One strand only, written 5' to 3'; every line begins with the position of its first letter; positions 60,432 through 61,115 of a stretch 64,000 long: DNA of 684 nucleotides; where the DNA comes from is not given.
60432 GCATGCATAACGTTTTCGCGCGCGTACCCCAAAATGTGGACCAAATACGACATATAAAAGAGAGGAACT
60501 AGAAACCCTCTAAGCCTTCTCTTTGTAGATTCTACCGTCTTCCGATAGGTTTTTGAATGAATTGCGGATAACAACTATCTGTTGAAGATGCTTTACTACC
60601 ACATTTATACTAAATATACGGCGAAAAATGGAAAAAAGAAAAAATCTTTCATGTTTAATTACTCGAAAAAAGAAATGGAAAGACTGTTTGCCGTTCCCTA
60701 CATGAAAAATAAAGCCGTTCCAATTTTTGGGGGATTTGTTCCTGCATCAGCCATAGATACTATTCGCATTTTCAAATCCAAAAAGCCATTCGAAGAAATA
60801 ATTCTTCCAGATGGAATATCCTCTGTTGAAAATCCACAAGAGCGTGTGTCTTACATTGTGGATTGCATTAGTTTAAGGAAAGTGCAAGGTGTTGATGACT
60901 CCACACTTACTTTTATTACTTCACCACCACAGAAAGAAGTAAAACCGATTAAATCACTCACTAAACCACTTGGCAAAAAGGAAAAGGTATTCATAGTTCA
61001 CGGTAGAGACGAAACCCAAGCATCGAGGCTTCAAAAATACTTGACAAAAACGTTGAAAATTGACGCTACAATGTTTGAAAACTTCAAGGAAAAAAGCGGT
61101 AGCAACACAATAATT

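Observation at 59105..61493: AT-rich island upstream of mre11-rad50: PIN-toxin fragment, membrane protein and a CAP12/PycTIR-type TIR-like protein with a novel N-terminal domain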

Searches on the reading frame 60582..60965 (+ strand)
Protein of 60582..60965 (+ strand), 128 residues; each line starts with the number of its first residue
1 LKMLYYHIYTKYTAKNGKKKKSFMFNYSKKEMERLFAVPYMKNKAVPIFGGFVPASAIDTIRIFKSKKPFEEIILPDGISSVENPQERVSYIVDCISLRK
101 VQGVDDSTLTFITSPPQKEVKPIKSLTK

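Call 34: predict_structure(alignment_id=A3)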
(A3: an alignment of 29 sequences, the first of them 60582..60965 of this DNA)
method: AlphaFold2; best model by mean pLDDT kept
length: 128 residues; sequences in the alignment: 29
mean_pLDDT: 93.3   pTM: 0.83
mean pLDDT of the five models: 93.3, 92.6, 92.2, 91.8, 91.5
residues with pLDDT >= 90: 105; 70-90: 20; 50-70: 3; < 50: 0
segments of 3 or more residues with pLDDT < 50: none
pLDDT, mean of each block of 10 residues (from residue 1): 94 96 97 98 95 97 97 94 88 95 97 90 70
secondary structure, 60 per line:
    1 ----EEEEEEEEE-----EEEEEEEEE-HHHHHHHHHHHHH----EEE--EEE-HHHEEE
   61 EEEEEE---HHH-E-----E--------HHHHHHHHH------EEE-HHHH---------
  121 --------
elements in order: E5-13 E19-27 H29-41 E46-48 E51-53 E58-66 H89-97 E104-106 H108-111

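Call 39: search_protein_representatives(alignment_id=A3)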
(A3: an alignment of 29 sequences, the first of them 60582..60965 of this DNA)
Query: 29 sequences, 123 profile positions. Proteins with E-value up to 0.001 (for the whole library): 1068; up to 1e-10: 265; up to 1e-30: 8. The best 150 are listed.
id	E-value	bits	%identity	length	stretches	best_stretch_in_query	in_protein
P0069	5.4e-40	152.5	-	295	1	1-121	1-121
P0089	3.8e-35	136.8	-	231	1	1-119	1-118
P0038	1.8e-34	134.6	-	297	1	3-120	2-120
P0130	2.6e-34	134.1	-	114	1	1-113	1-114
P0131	4.9e-32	126.8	-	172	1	1-116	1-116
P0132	6.3e-32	126.4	-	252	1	1-120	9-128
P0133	1.8e-31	125.0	-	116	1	1-114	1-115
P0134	2.2e-31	124.7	-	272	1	1-120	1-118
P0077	7.5e-30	119.7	-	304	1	2-117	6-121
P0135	7.0e-28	113.3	-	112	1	1-115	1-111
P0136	1.6e-27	112.2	-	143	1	1-122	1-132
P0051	1.0e-26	109.6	-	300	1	1-120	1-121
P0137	1.0e-26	109.6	-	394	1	1-118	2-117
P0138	1.8e-26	108.8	-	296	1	1-119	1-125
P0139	2.6e-26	108.3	-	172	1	3-120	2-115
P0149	1.0e-23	99.9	-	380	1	1-116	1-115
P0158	1.2e-21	93.2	-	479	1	1-120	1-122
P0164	1.5e-20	89.7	-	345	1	3-120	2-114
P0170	1.2e-19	86.8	-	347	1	3-118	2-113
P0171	1.2e-19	86.8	-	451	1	1-114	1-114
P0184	1.7e-18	83.1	-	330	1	1-115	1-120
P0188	2.1e-18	82.7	-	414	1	3-118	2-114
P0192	3.7e-18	81.9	-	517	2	1-115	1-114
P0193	4.1e-18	81.8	-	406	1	3-115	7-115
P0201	2.2e-17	79.4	-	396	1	3-120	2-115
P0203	4.1e-17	78.6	-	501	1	4-116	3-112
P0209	9.9e-17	77.3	-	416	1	1-119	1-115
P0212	1.4e-16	76.9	-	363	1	3-117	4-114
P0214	1.7e-16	76.5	-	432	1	3-118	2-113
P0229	1.0e-15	74.0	-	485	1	3-120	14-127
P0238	2.2e-15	73.0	-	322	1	4-115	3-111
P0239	2.3e-15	72.9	-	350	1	1-113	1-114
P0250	7.5e-15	71.3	-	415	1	1-118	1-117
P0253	1.0e-14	70.9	-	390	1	4-116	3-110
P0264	5.7e-14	68.4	-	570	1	1-118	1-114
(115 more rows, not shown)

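Call 43: search_protein_families(library=pfam, alignment_id=A4, max_evalue=0.001)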
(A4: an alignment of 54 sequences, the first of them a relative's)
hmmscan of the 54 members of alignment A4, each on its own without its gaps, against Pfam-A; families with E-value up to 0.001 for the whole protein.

A. member 1, P0132 (252 aa): 0 families

B. families by the number of members that match (of 54 scanned): 17 families
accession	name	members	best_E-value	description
PF10137.14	CAP12-PCTIR_TIR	6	1.2e-36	CAP12/Pycsar effector protein, TIR domain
PF13676.11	TIR_2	5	3.1e-21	TIR domain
PF18742.7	DpnII-MboI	3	8.6e-50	REase_DpnII-MboI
PF00383.29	dCMP_cyt_deam_1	2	3.5e-16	Cytidine and deoxycytidylate deaminase zinc-binding region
PF01582.25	TIR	2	3.2e-15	TIR domain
PF18785.7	Inv-AAD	2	4.7e-11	Invertebrate-AID/APOBEC-deaminase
PF14437.12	MafB19-deam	2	1.3e-10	MafB19-like deaminase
PF18731.6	HEPN_Swt1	2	2.5e-09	Swt1-like HEPN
PF13091.12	PLDc_2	2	3.9e-08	PLD-like domain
PF09509.15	Hypoth_Ymh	1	2e-31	Protein of unknown function (Hypoth_ymh)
PF10083.14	DUF2321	1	1.2e-22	Uncharacterized protein conserved in bacteria (DUF2321)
PF18863.6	AbiJ_NTD4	1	1.1e-11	AbiJ N-terminal domain 4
PF14279.12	HNH_5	1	2.2e-11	HNH endonuclease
PF01844.29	HNH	1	3.1e-10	HNH endonuclease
PF13643.11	DUF4145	1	4.3e-05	Domain of unknown function (DUF4145)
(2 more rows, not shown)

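Call 44: search_protein_families(library=padloc, alignment_id=A4, max_evalue=0.001)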
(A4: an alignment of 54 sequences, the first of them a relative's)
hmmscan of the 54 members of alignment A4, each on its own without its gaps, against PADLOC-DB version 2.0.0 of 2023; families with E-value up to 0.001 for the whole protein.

A. member 1, P0132 (252 aa): 0 families

B. families by the number of members that match (of 54 scanned): 46 families (the first 25 are shown)
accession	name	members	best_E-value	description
PDLC05007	PDC-S35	41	8.7e-65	-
PDLC05004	PDC-S35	8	2.3e-57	-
PDLC05005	PDC-S35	6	2.7e-64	-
PDLC05006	PDC-S35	6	6.5e-44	-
PDLC05003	PDC-S35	6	5.4e-41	-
PDLC00731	Effector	5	5.1e-19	TIR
PDLC00732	Effector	5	7.2e-15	TIR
PDLC00729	Effector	5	7.8e-15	TIR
PDLC02371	PycTIR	4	2.7e-15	-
PDLC05062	PDC-S66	3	5.7e-63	-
PDLC02411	Aga_Helical-REase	3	5.2e-31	Class II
PDLC02404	Aga_Helical-REase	3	1.9e-16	Class II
PDLC02407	Aga_Helical-REase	3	1.4e-10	Class II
PDLC00417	ThsB1|ThsB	2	4.5e-37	TIR-like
PDLC02962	RT-TIR_XII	2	8.5e-20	single gene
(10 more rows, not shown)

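Call 51: search_protein_families(library=pfam, alignment_id=A3, max_evalue=1)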
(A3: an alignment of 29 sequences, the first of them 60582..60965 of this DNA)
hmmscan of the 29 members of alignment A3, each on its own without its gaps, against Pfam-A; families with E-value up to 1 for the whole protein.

A. member 1, window:60582-60965:+ (128 aa): 0 families

B. families by the number of members that match (of 29 scanned): 9 families
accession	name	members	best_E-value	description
PF19260.4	DUF5903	1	0.035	Family of unknown function (DUF5903)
PF19898.4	DUF6371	1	0.041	Domain of unknown function (DUF6371)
PF08190.17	PIH1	1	0.043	PIH1 N-terminal domain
PF15580.11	Imm53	1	0.047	Immunity protein 53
PF11085.13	YqhR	1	0.051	Conserved membrane protein YqhR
PF11006.13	DUF2845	1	0.066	Protein of unknown function (DUF2845)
PF22877.3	RRM_Thc1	1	0.068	Thc1, RRM domain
PF02543.21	Carbam_trans_N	1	0.2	Carbamoyltransferase N-terminus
PF24632.1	DUF7629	1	0.23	Domain of unknown function (DUF7629)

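Call 52: search_protein_families(library=pfam, proteins=[P0158, P0171, P0192, P0203, P0229, P0264, P0214, P0188, P0209, P0250], max_evalue=0.001)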
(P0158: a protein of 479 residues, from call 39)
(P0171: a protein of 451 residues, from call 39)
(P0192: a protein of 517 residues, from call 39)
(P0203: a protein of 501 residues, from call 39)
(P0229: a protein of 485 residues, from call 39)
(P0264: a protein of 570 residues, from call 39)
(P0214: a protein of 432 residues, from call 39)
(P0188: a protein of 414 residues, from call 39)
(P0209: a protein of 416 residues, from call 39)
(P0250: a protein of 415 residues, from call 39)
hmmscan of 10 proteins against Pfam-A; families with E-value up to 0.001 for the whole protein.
P0158 (479 aa): 1 family
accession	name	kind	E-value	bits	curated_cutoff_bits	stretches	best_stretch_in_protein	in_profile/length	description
PF18731.6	HEPN_Swt1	-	3.9e-09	37.3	27.5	1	151-268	3-110/115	Swt1-like HEPN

P0171 (451 aa): 1 family
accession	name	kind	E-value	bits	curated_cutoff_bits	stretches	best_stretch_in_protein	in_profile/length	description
PF13091.12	PLDc_2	-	2.1e-07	31.3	27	1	312-435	2-132/132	PLD-like domain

P0192 (517 aa): 1 family
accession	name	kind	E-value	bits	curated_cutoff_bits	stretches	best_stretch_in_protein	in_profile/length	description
PF10137.14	CAP12-PCTIR_TIR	-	2.2e-20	73.3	24.7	1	236-363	4-117/119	CAP12/Pycsar effector protein, TIR domain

P0203 (501 aa): 2 families
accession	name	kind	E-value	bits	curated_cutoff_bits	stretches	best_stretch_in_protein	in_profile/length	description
PF13676.11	TIR_2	-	3.1e-21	76.6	28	1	142-236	1-93/122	TIR domain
PF01582.25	TIR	-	3.2e-15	56.8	21.3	1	140-242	2-105/179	TIR domain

P0229 (485 aa): 0 families

P0264 (570 aa): 2 families
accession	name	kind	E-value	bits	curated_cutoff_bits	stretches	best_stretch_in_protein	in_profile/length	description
PF13676.11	TIR_2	-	6.4e-19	69.1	28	1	141-238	1-94/122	TIR domain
PF01582.25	TIR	-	3.1e-08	34.1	21.3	1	140-241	3-105/179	TIR domain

P0214 (432 aa): 0 families

P0188 (414 aa): 3 families
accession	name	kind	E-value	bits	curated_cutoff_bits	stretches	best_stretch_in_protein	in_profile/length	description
PF00383.29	dCMP_cyt_deam_1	-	3.5e-16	59.4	25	1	124-228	2-102/102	Cytidine and deoxycytidylate deaminase zinc-binding region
PF18785.7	Inv-AAD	-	4.7e-11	43.1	26.5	1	181-262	41-125/129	Invertebrate-AID/APOBEC-deaminase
PF14437.12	MafB19-deam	-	2.9e-10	40.6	27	1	149-237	22-110/142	MafB19-like deaminase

P0209 (416 aa): 1 family
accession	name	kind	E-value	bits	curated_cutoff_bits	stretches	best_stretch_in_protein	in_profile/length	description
PF18863.6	AbiJ_NTD4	-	1.1e-11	45.8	34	1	123-280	2-142/152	AbiJ N-terminal domain 4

P0250 (415 aa): 0 families

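Call 53: search_protein_families(library=pfam, proteins=[P0149, P0164, P0170, P0193, P0201, P0212, P0239, P0253, P0184, P0238], max_evalue=0.001)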
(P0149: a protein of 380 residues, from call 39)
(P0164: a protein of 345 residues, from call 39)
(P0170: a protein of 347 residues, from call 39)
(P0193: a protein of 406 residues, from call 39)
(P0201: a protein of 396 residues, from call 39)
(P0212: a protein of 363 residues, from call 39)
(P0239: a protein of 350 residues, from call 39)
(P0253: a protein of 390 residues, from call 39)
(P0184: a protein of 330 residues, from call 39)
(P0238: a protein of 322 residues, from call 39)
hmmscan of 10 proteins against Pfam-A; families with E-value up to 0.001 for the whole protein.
P0149 (380 aa): 0 families

P0164 (345 aa): 0 families

P0170 (347 aa): 0 families

P0193 (406 aa): 1 family
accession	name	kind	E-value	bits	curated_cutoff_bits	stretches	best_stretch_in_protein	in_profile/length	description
PF13676.11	TIR_2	-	2.8e-09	37.9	28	1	133-258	1-115/122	TIR domain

P0201 (396 aa): 1 family
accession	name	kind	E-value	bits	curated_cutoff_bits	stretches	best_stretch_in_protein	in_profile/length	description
PF13643.11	DUF4145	-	4.3e-05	23.9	23.1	1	287-382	5-85/88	Domain of unknown function (DUF4145)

P0212 (363 aa): 3 families
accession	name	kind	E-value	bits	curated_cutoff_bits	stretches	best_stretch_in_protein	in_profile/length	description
PF00383.29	dCMP_cyt_deam_1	-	8.3e-16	58.2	25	1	137-239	3-102/102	Cytidine and deoxycytidylate deaminase zinc-binding region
PF14437.12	MafB19-deam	-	1.3e-10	41.8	27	1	136-281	1-139/142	MafB19-like deaminase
PF18785.7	Inv-AAD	-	1.7e-09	38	26.5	1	172-275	11-127/129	Invertebrate-AID/APOBEC-deaminase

P0239 (350 aa): 2 families
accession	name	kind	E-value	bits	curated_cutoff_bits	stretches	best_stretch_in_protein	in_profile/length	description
PF18742.7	DpnII-MboI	-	2.4e-49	167.2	27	1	206-350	2-149/150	REase_DpnII-MboI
PF10083.14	DUF2321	-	1.2e-22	80.7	24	1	117-193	3-81/157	Uncharacterized protein conserved in bacteria (DUF2321)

P0253 (390 aa): 1 family
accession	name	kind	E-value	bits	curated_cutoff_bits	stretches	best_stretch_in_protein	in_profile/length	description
PF10137.14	CAP12-PCTIR_TIR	-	1e-25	90.5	24.7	1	126-256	2-118/119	CAP12/Pycsar effector protein, TIR domain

P0184 (330 aa): 1 family
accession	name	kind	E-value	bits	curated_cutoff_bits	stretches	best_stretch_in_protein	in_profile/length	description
PF13091.12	PLDc_2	-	3.9e-08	33.6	27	1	199-313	16-132/132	PLD-like domain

P0238 (322 aa): 0 families

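Call 100: fold_search(model_id=the predicted structure, library=viral)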
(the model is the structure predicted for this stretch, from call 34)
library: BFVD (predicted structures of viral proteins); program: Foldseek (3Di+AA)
matches with E <= 10: 1105; with E <= 0.001: 0
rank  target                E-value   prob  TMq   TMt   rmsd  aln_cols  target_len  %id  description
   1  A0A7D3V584            1.4e-02  0.95  0.33  0.47   6.5        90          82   20  (no name in the UniProt tables at hand)
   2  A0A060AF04            4.1e-02  0.98  0.32  0.29   3.6        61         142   15  Uncharacterized protein [Staphylococcus phage 6ec]
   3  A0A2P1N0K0            4.1e-02  0.38  0.29  0.20  21.4       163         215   12  (no name in the UniProt tables at hand)
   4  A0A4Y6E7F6            4.6e-02  0.87  0.27  0.24   4.5        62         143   13  (no name in the UniProt tables at hand)
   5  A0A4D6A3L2            4.9e-02  0.97  0.28  0.54   3.4        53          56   21  (no name in the UniProt tables at hand)
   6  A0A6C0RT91            5.5e-02  0.47  0.30  0.33  16.0       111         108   17  (no name in the UniProt tables at hand)
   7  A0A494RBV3            6.6e-02  0.89  0.30  0.40   4.3        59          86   10  (no name in the UniProt tables at hand)
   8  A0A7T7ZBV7            7.4e-02  0.69  0.24  0.36   5.8        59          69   20  (no name in the UniProt tables at hand)
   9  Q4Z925                7.9e-02  0.82  0.28  0.25   4.5        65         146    9  ORF086 [Staphylococcus phage Twort (strain DSM 17442 / HER 48)]
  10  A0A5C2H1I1            7.9e-02  0.66  0.28  0.40   5.8        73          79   10  Uncharacterized protein [Sinorhizobium phage ort11]
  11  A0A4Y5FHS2            8.4e-02  0.72  0.28  0.26   4.6        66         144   14  Uncharacterized protein [Lactobacillus phage 3-521]
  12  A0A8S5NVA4            8.4e-02  0.47  0.30  0.30  13.3       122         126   15  DNA polymerase II small subunit [Myoviridae sp. ctPT18]
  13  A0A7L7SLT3            1.0e-01  0.51  0.33  0.38   8.8       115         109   13  (no name in the UniProt tables at hand)
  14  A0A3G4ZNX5            1.3e-01  0.41  0.27  0.34   5.5        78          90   22  Uncharacterized protein [Terrestrivirus sp.]
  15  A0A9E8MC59            1.3e-01  0.35  0.33  0.36  27.0       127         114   15  (no name in the UniProt tables at hand)
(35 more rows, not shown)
